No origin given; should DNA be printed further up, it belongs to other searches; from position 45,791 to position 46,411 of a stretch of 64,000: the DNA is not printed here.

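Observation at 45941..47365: Secreted FecR-C-terminal-like domain protein directly upstream of a phage-encoded site-2 (M50) protease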

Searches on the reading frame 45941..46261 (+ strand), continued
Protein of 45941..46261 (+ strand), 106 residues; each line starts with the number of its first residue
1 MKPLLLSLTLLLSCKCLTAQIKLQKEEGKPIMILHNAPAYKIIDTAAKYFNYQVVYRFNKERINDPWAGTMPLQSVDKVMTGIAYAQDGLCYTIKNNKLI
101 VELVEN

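Call 57: get_annotated_region(hit=H11, flank=4000)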
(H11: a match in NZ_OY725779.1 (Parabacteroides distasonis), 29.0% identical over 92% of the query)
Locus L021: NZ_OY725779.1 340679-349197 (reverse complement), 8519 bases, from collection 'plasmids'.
description: Parabacteroides distasonis strain Parabacteroides distasonis TSDC17.2-1.1 plasmid 34, complete sequence
organism: Parabacteroides distasonis (NCBI taxid 823)
taxonomy: Bacteria; Bacteroidota; Bacteroidia; Bacteroidales; Tannerellaceae; Parabacteroides; Parabacteroides distasonis
host: -; source: -; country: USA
typing (MOB-suite, as given by PLSDB): non-mobilizable
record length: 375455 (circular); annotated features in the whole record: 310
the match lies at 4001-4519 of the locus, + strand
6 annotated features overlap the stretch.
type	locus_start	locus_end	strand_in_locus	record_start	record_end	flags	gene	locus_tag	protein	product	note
CDS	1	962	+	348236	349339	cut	-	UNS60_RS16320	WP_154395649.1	D-TA family PLP-dependent enzyme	-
CDS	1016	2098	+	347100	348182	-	-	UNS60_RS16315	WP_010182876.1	membrane dipeptidase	GO:0006508 - proteolysis [Evidence IEA]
CDS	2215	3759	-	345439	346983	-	-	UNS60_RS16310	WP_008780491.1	HAMP domain-containing sensor histidine kinase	GO:0007165 - signal transduction [Evidence IEA]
CDS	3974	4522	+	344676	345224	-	-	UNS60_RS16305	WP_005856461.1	RNA polymerase sigma-70 factor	-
CDS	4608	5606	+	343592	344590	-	-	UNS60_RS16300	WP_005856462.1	FecR family protein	-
CDS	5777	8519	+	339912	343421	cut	-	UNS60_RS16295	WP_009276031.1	TonB-dependent receptor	-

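Call 58: get_annotated_region(hit=H15, flank=4000)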
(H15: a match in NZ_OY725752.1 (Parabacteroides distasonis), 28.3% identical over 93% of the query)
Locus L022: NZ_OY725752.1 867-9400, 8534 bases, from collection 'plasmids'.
description: Parabacteroides distasonis strain Parabacteroides distasonis TSDC17.2-1.1 plasmid 7, complete sequence
organism: Parabacteroides distasonis (NCBI taxid 823)
taxonomy: Bacteria; Bacteroidota; Bacteroidia; Bacteroidales; Tannerellaceae; Parabacteroides; Parabacteroides distasonis
host: -; source: -; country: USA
typing (MOB-suite, as given by PLSDB): non-mobilizable
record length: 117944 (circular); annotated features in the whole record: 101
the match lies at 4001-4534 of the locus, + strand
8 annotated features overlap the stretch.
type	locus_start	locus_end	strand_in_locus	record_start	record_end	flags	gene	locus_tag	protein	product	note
CDS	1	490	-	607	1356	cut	-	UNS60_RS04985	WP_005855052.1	adenosylcobinamide-GDP ribazoletransferase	GO:0009236 - cobalamin biosynthetic process [Evidence IEA]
CDS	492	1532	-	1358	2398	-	cobT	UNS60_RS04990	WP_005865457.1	nicotinate-nucleotide--dimethylbenzimidazole phosphoribosyltransferase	GO:0009236 - cobalamin biosynthetic process [Evidence IEA]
CDS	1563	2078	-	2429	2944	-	-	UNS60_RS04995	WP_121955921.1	bifunctional adenosylcobinamide kinase/adenosylcobinamide-phosphate guanylyltransferase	GO:0009236 - cobalamin biosynthetic process [Evidence IEA]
CDS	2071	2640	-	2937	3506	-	-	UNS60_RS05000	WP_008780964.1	S4 domain-containing protein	-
CDS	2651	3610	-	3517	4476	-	cbiB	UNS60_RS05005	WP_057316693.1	adenosylcobinamide-phosphate synthase CbiB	GO:0009236 - cobalamin biosynthetic process [Evidence IEA]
CDS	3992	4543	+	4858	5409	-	-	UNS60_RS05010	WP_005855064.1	RNA polymerase sigma-70 factor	-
CDS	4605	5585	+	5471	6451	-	-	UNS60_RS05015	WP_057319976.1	FecR family protein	-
CDS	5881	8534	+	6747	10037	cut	-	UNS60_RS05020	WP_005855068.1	TonB-dependent receptor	-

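Call 64: predict_structure(alignment_id=A3)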
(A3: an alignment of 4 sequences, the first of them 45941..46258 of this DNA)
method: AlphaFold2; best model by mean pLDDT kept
length: 106 residues; sequences in the alignment: 4
mean_pLDDT: 86.2   pTM: 0.76
mean pLDDT of the five models: 86.2, 82.6, 81.7, 79.7, 70.3
residues with pLDDT >= 90: 80; 70-90: 8; 50-70: 3; < 50: 15
segments of 3 or more residues with pLDDT < 50: 1-15
pLDDT, mean of each block of 10 residues (from residue 1): 45 57 94 95 97 97 93 95 93 97 84
secondary structure, 60 per line:
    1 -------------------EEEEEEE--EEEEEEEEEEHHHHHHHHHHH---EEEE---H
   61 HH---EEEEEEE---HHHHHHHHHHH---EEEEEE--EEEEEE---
elements in order: E20-26 E29-38 H39-49 E53-56 E66-72 H76-86 E90-95 E98-103
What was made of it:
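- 45941..46261 (+): ORF A: 106-aa secreted stand-alone FecR_C (STN-like) domain protein. AF2 pLDDT 86 (call 64).
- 45941..45997 (+): Predicted signal peptide (residues 1-19), with cleavage between Ala and Gln. AF2 leaves residues 1-15 disordered (call 64).
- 45998..46258 (+): Mature domain: an N-terminal beta-hairpin followed by the beta-alpha-beta repeat STN core. AF2 secondary structure: E20-26, E29-38, H39-49, E53-56, E66-72, H76-86, E90-95, E98-103 (call 64).
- On FecR_C / STN-like domain (PF16344): AF2 pLDDT 86, pTM 0.76 (call 64).
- A confident AF2 model (call 64) whose four best PDB matches are FecR-type periplasmic domains.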

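Call 70: fold_search(model_id=the predicted structure, library=pdb)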
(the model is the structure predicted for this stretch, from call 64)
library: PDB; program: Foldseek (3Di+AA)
matches with E <= 10: 364; with E <= 0.001: 0
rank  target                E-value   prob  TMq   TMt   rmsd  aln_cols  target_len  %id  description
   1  4m0h_A                1.2e-03  1.00  0.57  0.30   2.6        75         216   16  Crystal structure of a putative anti-sigma factor (BDI_1681) from Parabacteroides distasonis ATCC 8503 at 2.50 A resol (released 2013-10-16)
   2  4m0h_B                1.2e-03  1.00  0.57  0.31   2.5        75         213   16  Crystal structure of a putative anti-sigma factor (BDI_1681) from Parabacteroides distasonis ATCC 8503 at 2.50 A resol (released 2013-10-16)
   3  4m0n                  1.7e-03  1.00  0.57  0.30   2.1        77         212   16  Crystal structure of a putative anti-sigma factor (BDI_1681) from Parabacteroides distasonis ATCC 8503 at 1.65 A resolut (released 2013-10-16)
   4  6ovk_R                2.7e-03  1.00  0.56  0.30   2.3        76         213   16  Crystal Structure of the Pseudomonas capeferrum Anti-sigma Regulator PupR C-terminal Cell-surface Signaling Domain in  (released 2020-03-04)
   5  2l4w_MODEL_1_A        1.0e-02  0.99  0.44  0.40   8.6       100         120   17  NMR structure of the Xanthomonas VirB7 (released 2011-06-01)
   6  7ah9_5A               1.3e-02  1.00  0.49  0.39   6.7        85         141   10  Substrate-engaged type 3 secretion system needle complex from Salmonella enterica typhimurium - SpaR state 1 (released 2021-03-17)
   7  7ah9_5G               4.7e-02  0.99  0.49  0.12   6.7        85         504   10  Substrate-engaged type 3 secretion system needle complex from Salmonella enterica typhimurium - SpaR state 1 (released 2021-03-17)
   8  7ah9_5M               5.0e-02  0.99  0.49  0.12   6.7        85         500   10  Substrate-engaged type 3 secretion system needle complex from Salmonella enterica typhimurium - SpaR state 1 (released 2021-03-17)
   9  7ah9_5K               6.1e-02  1.00  0.54  0.13   2.2        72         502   10  Substrate-engaged type 3 secretion system needle complex from Salmonella enterica typhimurium - SpaR state 1 (released 2021-03-17)
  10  7ah9_5E               8.4e-02  0.99  0.54  0.13   2.2        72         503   10  Substrate-engaged type 3 secretion system needle complex from Salmonella enterica typhimurium - SpaR state 1 (released 2021-03-17)
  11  6q15_A                8.4e-02  0.99  0.52  0.13   2.4        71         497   10  Structure of the Salmonella SPI-1 injectisome needle complex (released 2019-10-23)
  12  7ah9_5C               8.9e-02  0.99  0.55  0.13   2.2        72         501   10  Substrate-engaged type 3 secretion system needle complex from Salmonella enterica typhimurium - SpaR state 1 (released 2021-03-17)
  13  7ah9_5N               8.9e-02  0.99  0.52  0.13   2.2        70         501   10  Substrate-engaged type 3 secretion system needle complex from Salmonella enterica typhimurium - SpaR state 1 (released 2021-03-17)
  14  7ah9_5D               8.9e-02  0.97  0.49  0.12   6.6        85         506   10  Substrate-engaged type 3 secretion system needle complex from Salmonella enterica typhimurium - SpaR state 1 (released 2021-03-17)
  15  7ah9_5P               1.2e-01  0.96  0.49  0.12   6.5        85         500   10  Substrate-engaged type 3 secretion system needle complex from Salmonella enterica typhimurium - SpaR state 1 (released 2021-03-17)
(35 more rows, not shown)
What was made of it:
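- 45941..46261 (+): Foldseek top hits 4m0h/4m0n and 6ovk_R (call 70).
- On FecR_C / STN-like domain (PF16344): Foldseek top hits are 4m0h/4m0n and 6ovk_R at rmsd 2.1-2.6 A over 75-77 columns, followed by secretin N0 and transducer signalling domains (call 70).
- Checked: Fold matches go to FecR-type anti-sigma periplasmic domains (call 70).
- These rank ahead of transducer and secretin STN domains (call 70).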

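Call 72: fold_search(model_id=the predicted structure, library=viral)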
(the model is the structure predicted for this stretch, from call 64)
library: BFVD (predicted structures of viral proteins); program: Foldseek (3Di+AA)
matches with E <= 10: 606; with E <= 0.001: 0
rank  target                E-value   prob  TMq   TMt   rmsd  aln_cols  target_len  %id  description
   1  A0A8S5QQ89            1.2e-02  0.99  0.45  0.21  14.8       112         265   13  Phage protein [Myoviridae sp. ctgXL3]
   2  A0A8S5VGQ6            1.5e-02  0.98  0.47  0.13  16.2       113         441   14  Uncharacterized protein [Myoviridae sp. ctkfK18]
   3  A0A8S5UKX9            2.3e-02  0.98  0.46  0.21  13.6       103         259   12  Uncharacterized protein [Myoviridae sp. ctQf419]
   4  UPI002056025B         3.4e-02  1.00  0.55  0.13  16.0       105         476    8  (no name look-up for this kind of identifier)
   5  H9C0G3                4.1e-02  0.97  0.49  0.20  14.4       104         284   13  (no name in the UniProt tables at hand)
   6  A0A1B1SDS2            4.1e-02  0.80  0.41  0.05  13.7       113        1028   15  (no name in the UniProt tables at hand)
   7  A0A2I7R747            4.4e-02  0.99  0.52  0.20  14.5       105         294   13  (no name in the UniProt tables at hand)
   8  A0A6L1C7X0            6.5e-02  0.87  0.45  0.16  14.2       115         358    4  (no name in the UniProt tables at hand)
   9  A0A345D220            1.1e-01  0.41  0.31  0.23  15.7       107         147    8  Lef-8 (Fragment) [Pachytrina philargyria nucleopolyhedrovirus]
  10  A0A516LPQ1            1.5e-01  0.92  0.50  0.21   5.2        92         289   12  (no name in the UniProt tables at hand)
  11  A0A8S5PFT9            1.7e-01  0.69  0.45  0.37  12.7       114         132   10  Late control gene D protein [Podoviridae sp. ctuQh21]
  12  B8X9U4                2.2e-01  0.35  0.31  0.11  10.7        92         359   11  Late expression factor-8 (Fragment) [Lymantria xylina nucleopolyhedrovirus]
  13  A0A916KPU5            2.2e-01  0.11  0.19  0.05  12.4       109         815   12  Uncharacterized protein [Choristoneura biennis entomopoxvirus]
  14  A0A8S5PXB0            2.3e-01  0.97  0.53  0.50   2.5        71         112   11  DotD protein (Fragment) [Podoviridae sp. ctFbF42]
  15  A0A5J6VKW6            2.3e-01  0.20  0.25  0.04  11.0        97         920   16  C3H1-type domain-containing protein [Megaviridae environmental sample]
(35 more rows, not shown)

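Call 78: search_solved_structures(query=A3, max_evalue=10, show_alignments=3)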
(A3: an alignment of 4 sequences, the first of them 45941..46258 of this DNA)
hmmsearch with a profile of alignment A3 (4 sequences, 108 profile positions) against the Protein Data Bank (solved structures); distinct sequences matched with E-value up to 10: 1.
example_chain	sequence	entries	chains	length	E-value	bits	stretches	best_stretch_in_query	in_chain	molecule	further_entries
3fbg_A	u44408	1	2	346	0.8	13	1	23-67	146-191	putative arginate lyase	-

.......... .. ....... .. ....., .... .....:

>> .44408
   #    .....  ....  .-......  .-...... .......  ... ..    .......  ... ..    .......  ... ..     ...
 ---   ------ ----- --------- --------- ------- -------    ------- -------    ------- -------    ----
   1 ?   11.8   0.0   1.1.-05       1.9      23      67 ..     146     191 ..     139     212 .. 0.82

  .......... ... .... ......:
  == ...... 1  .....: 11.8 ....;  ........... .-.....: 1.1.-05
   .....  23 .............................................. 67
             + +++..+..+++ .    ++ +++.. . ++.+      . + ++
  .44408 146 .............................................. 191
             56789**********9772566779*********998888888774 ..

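Call 94: search_protein_families(library=padloc, proteins=[window:45941-46261:+], max_evalue=0.1)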
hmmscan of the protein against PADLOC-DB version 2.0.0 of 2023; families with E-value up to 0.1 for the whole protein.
window:45941-46261:+ (106 aa): 0 families

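Call 101: search_protein_families(library=pfam, proteins=[P0126, L013:10438-10929:+, L013:10945-11310:+], max_evalue=1)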
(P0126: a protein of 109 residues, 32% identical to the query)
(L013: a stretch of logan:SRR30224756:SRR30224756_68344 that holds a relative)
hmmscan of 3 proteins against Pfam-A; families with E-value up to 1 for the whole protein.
P0126 (109 aa): 4 families
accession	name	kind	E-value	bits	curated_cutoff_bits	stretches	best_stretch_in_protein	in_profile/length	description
PF16344.10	FecR_C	-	2.7e-08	34.2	24.4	1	35-101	5-69/70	FecR, C-terminal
PF13052.11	DUF3913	-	0.059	14.1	25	1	65-100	17-52/57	Protein of unknown function (DUF3913)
PF13269.11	DUF4060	-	0.076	13.7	21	1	10-60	12-57/74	Protein of unknown function (DUF4060)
PF19530.4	Ndh2_N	-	0.11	13.2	27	1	30-84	33-85/100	NAD(P)H-quinone oxidoreductase subunit 2 N-terminal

L013:10438-10929:+ (164 aa): 1 family
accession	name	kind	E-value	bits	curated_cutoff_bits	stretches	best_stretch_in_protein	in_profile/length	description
PF13473.12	Cupredoxin_1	-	0.18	12.3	27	0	20-71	14-65/104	Cupredoxin-like domain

L013:10945-11310:+ (122 aa): 0 families

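Call 102: get_annotated_region(hit=H3, flank=2500)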
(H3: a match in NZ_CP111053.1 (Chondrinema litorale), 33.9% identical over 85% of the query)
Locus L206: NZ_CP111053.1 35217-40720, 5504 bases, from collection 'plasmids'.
description: Chondrinema litorale strain WSW3-B12 plasmid unnamed11, complete sequence
organism: Chondrinema litorale (NCBI taxid 2994555)
taxonomy: Bacteria; Bacteroidota; Cytophagia; Cytophagales; Flammeovirgaceae; Chondrinema; Chondrinema litorale
host: -; source: Seaweed,red alga; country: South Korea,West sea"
typing (MOB-suite, as given by PLSDB): non-mobilizable
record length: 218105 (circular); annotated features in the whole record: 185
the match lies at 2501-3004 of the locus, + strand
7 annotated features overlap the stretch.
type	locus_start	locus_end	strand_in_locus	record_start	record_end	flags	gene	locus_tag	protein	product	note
CDS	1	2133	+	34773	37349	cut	-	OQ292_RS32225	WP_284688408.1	adenosylcobalamin-dependent ribonucleoside-diphosphate reductase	-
CDS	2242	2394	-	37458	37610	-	-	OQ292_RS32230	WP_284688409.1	hypothetical protein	-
CDS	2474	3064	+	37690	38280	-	-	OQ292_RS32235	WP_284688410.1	RNA polymerase sigma factor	GO:0006352 - DNA-templated transcription initiation [Evidence IEA]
CDS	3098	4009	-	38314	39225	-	rimK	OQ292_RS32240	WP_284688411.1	30S ribosomal protein S6--L-glutamate ligase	GO:0036211 - protein modification process [Evidence IEA]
CDS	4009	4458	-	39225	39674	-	-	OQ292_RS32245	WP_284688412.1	RimK/LysX family protein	-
CDS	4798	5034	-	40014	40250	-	-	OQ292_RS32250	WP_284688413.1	hypothetical protein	-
CDS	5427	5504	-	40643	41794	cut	-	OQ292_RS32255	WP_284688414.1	alkaline phosphatase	-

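Call 103: get_annotated_region(hit=H4, flank=2500)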
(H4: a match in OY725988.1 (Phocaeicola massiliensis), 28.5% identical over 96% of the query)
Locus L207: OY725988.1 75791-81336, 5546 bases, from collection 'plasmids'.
description: Phocaeicola massiliensis strain Bacteroides massiliensis TSDC17.2-1.1 genome assembly, plasmid: 14
organism: Phocaeicola massiliensis (NCBI taxid 204516)
taxonomy: Bacteria; Bacteroidota; Bacteroidia; Bacteroidales; Bacteroidaceae; Phocaeicola; Phocaeicola massiliensis
host: -; source: -; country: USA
typing (MOB-suite, as given by PLSDB): non-mobilizable
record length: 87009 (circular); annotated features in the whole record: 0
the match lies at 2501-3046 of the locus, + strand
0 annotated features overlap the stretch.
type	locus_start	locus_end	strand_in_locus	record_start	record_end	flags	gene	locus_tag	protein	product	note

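Call 104: get_annotated_region(hit=H7, flank=2500)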
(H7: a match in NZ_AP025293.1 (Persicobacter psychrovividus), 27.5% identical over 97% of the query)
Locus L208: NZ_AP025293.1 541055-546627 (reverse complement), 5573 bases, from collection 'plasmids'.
description: Persicobacter psychrovividus strain NBRC 101262 plasmid pPP1, complete sequence
organism: Persicobacter psychrovividus (NCBI taxid 387638)
taxonomy: Bacteria; Bacteroidota; Cytophagia; Cytophagales; Persicobacteraceae; Persicobacter; Persicobacter psychrovividus
host: -; source: -; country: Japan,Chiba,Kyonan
typing (MOB-suite, as given by PLSDB): non-mobilizable
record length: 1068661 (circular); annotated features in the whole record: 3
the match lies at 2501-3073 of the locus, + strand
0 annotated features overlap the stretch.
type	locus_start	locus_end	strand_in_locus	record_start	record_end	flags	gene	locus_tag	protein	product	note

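Call 105: get_annotated_region(hit=H9, flank=2500)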
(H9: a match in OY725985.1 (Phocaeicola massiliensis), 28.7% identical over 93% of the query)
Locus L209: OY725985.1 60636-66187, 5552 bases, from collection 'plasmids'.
description: Phocaeicola massiliensis strain Bacteroides massiliensis TSDC17.2-1.1 genome assembly, plasmid: 11
organism: Phocaeicola massiliensis (NCBI taxid 204516)
taxonomy: Bacteria; Bacteroidota; Bacteroidia; Bacteroidales; Bacteroidaceae; Phocaeicola; Phocaeicola massiliensis
host: -; source: -; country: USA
typing (MOB-suite, as given by PLSDB): non-mobilizable
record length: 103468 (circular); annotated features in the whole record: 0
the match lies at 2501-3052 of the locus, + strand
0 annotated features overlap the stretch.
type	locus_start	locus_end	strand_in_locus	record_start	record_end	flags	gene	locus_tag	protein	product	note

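Call 106: get_annotated_region(hit=H13, flank=2500)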
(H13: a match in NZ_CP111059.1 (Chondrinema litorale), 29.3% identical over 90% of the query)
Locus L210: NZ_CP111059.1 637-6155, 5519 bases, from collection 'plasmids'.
description: Chondrinema litorale strain WSW3-B12 plasmid unnamed17, complete sequence
organism: Chondrinema litorale (NCBI taxid 2994555)
taxonomy: Bacteria; Bacteroidota; Cytophagia; Cytophagales; Flammeovirgaceae; Chondrinema; Chondrinema litorale
host: -; source: Seaweed,red alga; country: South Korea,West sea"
typing (MOB-suite, as given by PLSDB): non-mobilizable
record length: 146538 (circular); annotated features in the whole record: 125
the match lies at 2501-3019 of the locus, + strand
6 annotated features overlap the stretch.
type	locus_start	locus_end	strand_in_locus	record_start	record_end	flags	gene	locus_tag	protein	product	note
CDS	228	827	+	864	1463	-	-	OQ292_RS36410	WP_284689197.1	TetR/AcrR family transcriptional regulator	GO:0006355 - regulation of DNA-templated transcription [Evidence IEA]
CDS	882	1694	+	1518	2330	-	-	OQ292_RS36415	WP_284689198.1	haloacid dehalogenase type II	GO:0006805 - xenobiotic metabolic process [Evidence IEA]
CDS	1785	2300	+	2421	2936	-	-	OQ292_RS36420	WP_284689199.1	GNAT family N-acetyltransferase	-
CDS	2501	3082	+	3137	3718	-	-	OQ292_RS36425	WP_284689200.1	RNA polymerase sigma-70 factor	GO:0006355 - regulation of DNA-templated transcription [Evidence IEA]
CDS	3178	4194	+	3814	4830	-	-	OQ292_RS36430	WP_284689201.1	FecR domain-containing protein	-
CDS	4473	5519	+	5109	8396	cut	-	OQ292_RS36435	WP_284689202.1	TonB-dependent receptor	-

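Call 107: get_annotated_region(hit=H16, flank=2500)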
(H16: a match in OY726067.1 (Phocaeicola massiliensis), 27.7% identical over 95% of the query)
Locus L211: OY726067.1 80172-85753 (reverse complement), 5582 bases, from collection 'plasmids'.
description: Phocaeicola massiliensis strain Bacteroides massiliensis TSDC17.2-1.1 genome assembly, plasmid: 93
organism: Phocaeicola massiliensis (NCBI taxid 204516)
taxonomy: Bacteria; Bacteroidota; Bacteroidia; Bacteroidales; Bacteroidaceae; Phocaeicola; Phocaeicola massiliensis
host: -; source: -; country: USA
typing (MOB-suite, as given by PLSDB): non-mobilizable
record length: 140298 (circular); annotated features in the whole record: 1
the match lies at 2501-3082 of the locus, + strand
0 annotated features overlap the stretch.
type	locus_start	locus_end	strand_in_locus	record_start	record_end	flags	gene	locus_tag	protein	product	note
